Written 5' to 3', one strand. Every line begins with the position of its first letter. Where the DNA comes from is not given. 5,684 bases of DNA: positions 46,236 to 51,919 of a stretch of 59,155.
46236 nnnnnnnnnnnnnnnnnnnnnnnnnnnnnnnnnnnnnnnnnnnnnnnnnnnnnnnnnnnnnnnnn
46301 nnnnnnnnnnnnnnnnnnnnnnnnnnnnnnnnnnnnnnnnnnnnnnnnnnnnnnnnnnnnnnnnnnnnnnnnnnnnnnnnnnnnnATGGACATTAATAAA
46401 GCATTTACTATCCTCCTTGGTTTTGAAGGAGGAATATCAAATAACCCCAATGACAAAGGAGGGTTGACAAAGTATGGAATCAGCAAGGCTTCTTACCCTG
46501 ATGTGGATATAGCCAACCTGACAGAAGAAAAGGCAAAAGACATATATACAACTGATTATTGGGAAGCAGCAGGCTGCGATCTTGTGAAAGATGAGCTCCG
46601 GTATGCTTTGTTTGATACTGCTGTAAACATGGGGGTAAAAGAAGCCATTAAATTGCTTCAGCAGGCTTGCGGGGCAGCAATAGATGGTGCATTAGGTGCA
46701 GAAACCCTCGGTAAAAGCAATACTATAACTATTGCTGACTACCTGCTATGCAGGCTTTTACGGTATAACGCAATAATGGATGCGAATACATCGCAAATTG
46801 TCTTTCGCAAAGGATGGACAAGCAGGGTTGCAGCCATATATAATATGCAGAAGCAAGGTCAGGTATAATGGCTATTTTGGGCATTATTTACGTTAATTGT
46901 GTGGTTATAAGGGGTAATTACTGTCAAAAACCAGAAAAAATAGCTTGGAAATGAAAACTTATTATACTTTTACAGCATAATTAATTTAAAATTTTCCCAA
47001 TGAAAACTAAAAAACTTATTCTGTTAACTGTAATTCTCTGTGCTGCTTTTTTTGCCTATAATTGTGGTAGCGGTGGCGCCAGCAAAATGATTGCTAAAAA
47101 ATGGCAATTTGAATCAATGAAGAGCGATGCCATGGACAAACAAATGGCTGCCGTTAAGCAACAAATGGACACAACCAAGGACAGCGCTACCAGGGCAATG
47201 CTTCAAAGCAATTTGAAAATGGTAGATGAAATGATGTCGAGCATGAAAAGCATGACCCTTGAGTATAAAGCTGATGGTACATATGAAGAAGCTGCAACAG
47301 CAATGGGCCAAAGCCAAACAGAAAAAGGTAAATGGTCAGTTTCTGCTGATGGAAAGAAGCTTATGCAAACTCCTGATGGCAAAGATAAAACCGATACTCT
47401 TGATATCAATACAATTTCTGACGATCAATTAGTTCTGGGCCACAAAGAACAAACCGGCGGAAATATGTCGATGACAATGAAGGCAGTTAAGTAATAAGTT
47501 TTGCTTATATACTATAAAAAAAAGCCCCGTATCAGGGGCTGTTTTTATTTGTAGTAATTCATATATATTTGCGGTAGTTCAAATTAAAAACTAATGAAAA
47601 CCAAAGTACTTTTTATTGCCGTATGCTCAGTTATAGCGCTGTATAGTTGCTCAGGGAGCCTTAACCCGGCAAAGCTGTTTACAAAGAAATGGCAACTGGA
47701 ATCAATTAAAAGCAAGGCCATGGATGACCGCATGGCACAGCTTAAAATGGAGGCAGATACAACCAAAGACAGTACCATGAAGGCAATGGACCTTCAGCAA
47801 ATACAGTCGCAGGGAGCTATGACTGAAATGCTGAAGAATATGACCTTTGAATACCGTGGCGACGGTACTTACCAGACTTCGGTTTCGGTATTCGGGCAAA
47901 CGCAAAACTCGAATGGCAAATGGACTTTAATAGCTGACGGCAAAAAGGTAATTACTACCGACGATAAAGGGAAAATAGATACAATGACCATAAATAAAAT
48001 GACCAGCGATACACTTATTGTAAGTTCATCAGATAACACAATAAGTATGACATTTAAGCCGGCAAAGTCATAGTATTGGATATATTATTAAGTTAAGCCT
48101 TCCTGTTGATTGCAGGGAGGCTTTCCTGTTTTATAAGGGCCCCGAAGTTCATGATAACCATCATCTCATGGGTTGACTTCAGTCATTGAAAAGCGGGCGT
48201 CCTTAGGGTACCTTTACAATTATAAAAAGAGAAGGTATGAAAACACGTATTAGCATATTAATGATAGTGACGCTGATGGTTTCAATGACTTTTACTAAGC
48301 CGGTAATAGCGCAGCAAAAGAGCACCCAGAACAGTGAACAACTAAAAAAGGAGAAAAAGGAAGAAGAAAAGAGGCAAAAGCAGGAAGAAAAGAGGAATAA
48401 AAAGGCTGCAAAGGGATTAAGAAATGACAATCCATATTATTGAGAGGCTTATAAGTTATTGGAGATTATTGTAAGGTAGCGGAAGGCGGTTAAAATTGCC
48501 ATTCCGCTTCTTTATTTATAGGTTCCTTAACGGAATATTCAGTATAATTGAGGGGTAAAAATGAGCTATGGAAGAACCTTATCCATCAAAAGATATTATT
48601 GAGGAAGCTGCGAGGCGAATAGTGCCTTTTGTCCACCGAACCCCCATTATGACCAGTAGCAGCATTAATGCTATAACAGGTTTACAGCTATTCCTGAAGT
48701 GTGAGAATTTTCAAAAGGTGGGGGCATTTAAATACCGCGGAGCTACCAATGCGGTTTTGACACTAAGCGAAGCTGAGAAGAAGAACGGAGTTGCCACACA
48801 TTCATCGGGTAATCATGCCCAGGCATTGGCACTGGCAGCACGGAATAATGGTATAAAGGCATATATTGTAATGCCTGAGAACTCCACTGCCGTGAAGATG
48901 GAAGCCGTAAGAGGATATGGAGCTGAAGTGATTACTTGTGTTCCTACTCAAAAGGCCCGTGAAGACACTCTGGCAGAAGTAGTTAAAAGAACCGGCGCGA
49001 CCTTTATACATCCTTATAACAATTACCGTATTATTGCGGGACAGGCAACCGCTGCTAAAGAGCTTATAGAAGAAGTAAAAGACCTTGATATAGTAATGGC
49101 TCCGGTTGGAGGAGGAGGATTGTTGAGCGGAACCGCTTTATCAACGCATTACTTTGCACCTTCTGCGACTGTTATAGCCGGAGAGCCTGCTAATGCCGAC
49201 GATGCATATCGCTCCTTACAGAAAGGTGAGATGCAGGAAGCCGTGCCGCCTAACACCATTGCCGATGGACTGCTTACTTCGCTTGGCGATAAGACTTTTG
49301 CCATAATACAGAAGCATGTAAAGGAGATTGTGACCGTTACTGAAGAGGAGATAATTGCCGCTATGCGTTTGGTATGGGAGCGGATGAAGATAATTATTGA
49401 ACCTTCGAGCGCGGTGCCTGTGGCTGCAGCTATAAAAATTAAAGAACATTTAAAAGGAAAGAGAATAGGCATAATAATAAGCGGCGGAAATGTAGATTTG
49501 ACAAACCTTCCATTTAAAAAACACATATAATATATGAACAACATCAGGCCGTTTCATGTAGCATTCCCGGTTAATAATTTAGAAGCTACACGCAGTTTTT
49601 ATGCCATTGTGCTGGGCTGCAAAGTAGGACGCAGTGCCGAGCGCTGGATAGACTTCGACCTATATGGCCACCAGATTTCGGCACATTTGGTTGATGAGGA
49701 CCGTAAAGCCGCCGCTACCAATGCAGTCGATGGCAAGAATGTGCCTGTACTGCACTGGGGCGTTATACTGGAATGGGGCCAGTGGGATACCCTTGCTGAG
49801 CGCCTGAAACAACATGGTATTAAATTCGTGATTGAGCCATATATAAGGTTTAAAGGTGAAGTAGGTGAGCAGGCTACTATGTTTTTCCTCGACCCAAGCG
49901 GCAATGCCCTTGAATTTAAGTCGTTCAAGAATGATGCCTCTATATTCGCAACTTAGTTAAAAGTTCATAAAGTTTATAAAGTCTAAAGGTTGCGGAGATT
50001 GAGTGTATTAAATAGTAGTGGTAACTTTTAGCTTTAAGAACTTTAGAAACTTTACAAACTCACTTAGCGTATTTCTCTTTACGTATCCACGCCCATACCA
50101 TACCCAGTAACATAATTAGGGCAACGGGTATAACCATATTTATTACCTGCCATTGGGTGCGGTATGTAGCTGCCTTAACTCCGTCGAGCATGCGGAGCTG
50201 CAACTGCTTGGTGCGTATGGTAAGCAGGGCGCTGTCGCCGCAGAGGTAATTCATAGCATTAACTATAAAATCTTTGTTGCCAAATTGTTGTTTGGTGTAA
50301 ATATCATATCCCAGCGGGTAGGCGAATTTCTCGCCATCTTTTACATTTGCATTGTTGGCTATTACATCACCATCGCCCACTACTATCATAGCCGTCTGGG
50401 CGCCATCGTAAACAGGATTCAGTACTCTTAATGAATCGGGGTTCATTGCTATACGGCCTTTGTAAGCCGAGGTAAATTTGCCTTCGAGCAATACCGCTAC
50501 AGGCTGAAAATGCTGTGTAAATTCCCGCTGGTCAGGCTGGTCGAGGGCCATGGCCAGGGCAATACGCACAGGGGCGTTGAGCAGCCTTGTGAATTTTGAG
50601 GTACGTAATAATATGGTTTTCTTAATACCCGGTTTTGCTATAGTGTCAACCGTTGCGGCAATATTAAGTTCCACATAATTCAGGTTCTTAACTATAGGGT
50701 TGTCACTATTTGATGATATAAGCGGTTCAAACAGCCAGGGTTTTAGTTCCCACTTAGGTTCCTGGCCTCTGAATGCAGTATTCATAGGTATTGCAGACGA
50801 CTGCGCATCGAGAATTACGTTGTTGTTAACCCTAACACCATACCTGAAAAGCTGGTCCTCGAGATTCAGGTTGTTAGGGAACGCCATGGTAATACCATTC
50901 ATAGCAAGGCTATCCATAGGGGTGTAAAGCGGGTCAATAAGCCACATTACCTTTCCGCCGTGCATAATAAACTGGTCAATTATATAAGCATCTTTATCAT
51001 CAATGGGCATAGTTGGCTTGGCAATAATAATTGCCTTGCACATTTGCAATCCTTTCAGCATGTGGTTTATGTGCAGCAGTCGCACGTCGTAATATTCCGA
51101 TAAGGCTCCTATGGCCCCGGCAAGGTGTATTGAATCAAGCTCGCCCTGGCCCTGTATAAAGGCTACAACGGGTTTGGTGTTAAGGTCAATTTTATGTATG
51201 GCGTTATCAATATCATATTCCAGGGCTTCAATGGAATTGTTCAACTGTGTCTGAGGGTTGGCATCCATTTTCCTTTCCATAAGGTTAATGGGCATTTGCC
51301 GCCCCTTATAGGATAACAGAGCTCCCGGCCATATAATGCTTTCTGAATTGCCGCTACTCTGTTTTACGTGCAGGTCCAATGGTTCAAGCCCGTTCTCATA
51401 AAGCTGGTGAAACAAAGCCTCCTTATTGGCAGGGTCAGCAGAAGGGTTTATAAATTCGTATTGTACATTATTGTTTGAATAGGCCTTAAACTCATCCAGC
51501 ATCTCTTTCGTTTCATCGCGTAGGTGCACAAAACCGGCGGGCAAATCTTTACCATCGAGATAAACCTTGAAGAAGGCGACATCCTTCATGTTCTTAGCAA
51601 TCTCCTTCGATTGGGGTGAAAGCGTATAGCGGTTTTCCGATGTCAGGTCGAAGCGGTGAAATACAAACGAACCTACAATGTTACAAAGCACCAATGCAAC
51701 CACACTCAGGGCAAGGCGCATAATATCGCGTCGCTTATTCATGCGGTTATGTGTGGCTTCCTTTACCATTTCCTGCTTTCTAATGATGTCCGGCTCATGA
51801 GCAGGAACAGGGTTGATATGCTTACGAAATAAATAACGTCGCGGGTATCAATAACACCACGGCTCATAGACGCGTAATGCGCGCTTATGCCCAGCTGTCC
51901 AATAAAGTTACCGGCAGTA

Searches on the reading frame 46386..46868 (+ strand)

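Call 10: search_protein_families(library=pfam, proteins=[window:46386-46868:+], max_evalue=0.01)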
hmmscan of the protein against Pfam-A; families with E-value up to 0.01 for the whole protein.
window:46386-46868:+ (160 aa): 1 family
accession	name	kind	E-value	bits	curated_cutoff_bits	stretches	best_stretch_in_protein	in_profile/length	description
PF05838.17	Glyco_hydro_108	-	1e-23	84.1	21.2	1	9-83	3-85/85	Glycosyl hydrolase 108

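Call 14: search_protein_families(library=phrogs, proteins=[window:46386-46868:+], max_evalue=0.01)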
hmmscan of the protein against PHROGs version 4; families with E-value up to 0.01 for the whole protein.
window:46386-46868:+ (160 aa): 2 families
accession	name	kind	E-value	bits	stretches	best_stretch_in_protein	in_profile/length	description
phrog_315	-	lysis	2.5e-48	166.1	1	2-156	334-492/677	endolysin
phrog_12853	-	unknown function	1.1e-20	75.3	1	1-108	1-126/131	-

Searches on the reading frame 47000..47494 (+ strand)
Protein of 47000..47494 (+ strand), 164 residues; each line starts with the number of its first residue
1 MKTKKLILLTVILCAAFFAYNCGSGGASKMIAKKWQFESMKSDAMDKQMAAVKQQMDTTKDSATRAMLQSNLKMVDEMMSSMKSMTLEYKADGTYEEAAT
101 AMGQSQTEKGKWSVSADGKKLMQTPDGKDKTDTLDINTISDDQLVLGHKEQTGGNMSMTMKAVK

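Call 10: search_protein_families(library=pfam, proteins=[window:47000-47494:+], max_evalue=0.01)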
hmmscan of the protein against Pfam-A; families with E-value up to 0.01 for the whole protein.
window:47000-47494:+ (164 aa): 4 families
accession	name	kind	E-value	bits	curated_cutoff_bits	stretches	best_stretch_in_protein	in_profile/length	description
PF13648.12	Lipocalin_4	-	4.8e-05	24.6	22.4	1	32-146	2-89/89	Lipocalin-like domain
PF16103.11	DUF4822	-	0.0007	20.3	25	1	87-151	33-101/123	Domain of unknown function (DUF4822)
PF04170.18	NlpE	-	0.0026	19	22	1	85-131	15-64/86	NlpE N-terminal domain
PF19962.4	EAD9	-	0.0075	16.5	25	0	44-75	17-48/62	Effector-associated domain 9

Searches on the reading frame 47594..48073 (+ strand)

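Call 10: search_protein_families(library=pfam, proteins=[window:47594-48073:+], max_evalue=0.01)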
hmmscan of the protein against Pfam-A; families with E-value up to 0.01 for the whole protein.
window:47594-48073:+ (159 aa): 1 family
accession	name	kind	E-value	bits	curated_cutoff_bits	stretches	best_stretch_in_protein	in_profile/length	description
PF13648.12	Lipocalin_4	-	0.00044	21.5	22.4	1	31-142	3-88/89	Lipocalin-like domain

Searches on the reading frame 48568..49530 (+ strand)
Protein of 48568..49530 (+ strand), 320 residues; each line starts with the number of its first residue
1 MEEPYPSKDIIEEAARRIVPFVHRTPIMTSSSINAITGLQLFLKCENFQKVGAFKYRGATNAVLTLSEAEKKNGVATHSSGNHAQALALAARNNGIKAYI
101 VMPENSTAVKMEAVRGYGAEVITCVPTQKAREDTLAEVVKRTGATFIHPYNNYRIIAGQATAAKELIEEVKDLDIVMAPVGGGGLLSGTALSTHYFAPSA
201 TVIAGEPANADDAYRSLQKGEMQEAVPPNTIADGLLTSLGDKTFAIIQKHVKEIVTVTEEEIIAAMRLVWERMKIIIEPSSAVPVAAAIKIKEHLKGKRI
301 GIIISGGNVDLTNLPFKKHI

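Call 12: search_protein_families(library=pfam, proteins=[window:48568-49530:+], max_evalue=0.01)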
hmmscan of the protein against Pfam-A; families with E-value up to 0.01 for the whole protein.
window:48568-49530:+ (320 aa): 1 family
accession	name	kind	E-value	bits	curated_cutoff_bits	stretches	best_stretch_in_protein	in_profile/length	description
PF00291.31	PALP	-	1.1e-77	261.8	35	1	20-306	3-295/295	Pyridoxal-phosphate dependent enzyme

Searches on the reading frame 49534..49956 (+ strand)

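Call 12: search_protein_families(library=pfam, proteins=[window:49534-49956:+], max_evalue=0.01)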
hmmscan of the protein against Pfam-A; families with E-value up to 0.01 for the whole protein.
window:49534-49956:+ (140 aa): 1 family
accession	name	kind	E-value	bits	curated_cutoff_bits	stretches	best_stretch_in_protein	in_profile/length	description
PF00903.31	Glyoxalase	-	1.5e-11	45.2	20.6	1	7-128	3-121/121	Glyoxalase/Bleomycin resistance protein/Dioxygenase superfamily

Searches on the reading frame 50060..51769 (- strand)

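Call 12: search_protein_families(library=pfam, proteins=[window:50060-51769:-], max_evalue=0.01)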
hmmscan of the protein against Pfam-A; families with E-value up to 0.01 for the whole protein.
window:50060-51769:- (569 aa): 2 families
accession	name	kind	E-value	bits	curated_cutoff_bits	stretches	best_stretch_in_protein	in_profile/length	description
PF09822.16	ABC_transp_aux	-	1.2e-77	261.5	34.7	1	199-505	1-288/288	ABC-type uncharacterized transport system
PF23357.1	DUF7088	-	4.1e-27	94.9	27.8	1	45-152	2-104/105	Domain of unknown function (DUF7088)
